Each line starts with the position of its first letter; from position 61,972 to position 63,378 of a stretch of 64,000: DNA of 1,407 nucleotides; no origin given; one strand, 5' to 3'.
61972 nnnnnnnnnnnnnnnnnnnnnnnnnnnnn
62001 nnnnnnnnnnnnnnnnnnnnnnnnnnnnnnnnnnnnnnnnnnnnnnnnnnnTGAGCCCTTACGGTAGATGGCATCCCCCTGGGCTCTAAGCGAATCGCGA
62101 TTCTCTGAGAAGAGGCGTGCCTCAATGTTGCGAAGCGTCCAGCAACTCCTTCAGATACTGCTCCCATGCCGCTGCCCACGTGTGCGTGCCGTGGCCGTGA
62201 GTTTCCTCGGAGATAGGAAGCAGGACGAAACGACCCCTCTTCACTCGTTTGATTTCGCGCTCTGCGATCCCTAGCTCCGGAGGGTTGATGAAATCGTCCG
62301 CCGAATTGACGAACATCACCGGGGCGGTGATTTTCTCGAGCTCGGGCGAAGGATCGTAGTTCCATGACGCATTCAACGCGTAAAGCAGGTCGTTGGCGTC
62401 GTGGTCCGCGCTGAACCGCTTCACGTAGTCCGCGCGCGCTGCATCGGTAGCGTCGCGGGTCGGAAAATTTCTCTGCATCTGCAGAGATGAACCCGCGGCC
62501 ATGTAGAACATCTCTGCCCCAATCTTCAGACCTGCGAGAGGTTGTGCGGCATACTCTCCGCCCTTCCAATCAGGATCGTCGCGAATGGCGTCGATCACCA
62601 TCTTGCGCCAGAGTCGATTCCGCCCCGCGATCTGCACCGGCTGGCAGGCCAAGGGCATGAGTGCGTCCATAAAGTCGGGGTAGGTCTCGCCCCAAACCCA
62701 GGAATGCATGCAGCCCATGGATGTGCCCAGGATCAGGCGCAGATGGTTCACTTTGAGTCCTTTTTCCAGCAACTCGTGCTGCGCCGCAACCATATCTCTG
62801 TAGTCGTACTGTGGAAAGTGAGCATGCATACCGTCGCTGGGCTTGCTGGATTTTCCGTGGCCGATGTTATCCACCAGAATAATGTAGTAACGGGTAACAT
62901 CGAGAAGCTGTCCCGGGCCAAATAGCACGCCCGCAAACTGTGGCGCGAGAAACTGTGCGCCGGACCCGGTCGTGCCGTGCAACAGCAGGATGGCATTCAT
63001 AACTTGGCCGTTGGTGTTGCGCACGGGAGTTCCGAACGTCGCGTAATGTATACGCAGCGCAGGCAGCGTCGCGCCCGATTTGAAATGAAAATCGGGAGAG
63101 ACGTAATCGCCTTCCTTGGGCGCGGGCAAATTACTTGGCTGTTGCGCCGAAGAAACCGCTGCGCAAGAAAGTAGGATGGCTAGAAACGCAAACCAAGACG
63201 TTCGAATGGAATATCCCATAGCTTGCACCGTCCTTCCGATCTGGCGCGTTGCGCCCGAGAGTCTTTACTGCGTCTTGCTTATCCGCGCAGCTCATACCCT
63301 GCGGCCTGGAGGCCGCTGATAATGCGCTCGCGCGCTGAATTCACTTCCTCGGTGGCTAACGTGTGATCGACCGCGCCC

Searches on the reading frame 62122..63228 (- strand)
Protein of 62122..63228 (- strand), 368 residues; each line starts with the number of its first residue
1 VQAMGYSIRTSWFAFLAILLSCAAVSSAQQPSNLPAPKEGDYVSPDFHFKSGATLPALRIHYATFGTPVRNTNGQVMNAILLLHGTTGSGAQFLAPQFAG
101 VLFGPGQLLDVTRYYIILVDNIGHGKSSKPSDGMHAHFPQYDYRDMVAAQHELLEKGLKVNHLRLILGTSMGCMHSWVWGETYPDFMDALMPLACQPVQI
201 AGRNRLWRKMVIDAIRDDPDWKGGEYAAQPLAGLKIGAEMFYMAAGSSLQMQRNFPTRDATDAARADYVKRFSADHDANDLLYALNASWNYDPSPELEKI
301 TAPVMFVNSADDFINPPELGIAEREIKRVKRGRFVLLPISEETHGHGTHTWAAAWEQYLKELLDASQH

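Call 92: search_protein_families(library=pfam, proteins=[window:62122-63228:-], max_evalue=0.00001)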
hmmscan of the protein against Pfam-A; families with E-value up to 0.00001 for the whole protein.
window:62122-63228:- (368 aa): 2 families
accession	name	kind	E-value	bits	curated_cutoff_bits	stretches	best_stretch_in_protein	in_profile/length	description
PF00561.26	Abhydrolase_1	-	7e-16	59.1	25.8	1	78-319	1-217/245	alpha/beta hydrolase fold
PF12697.13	Abhydrolase_6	-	3.7e-09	38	26.3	1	80-346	1-204/217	Alpha/beta hydrolase family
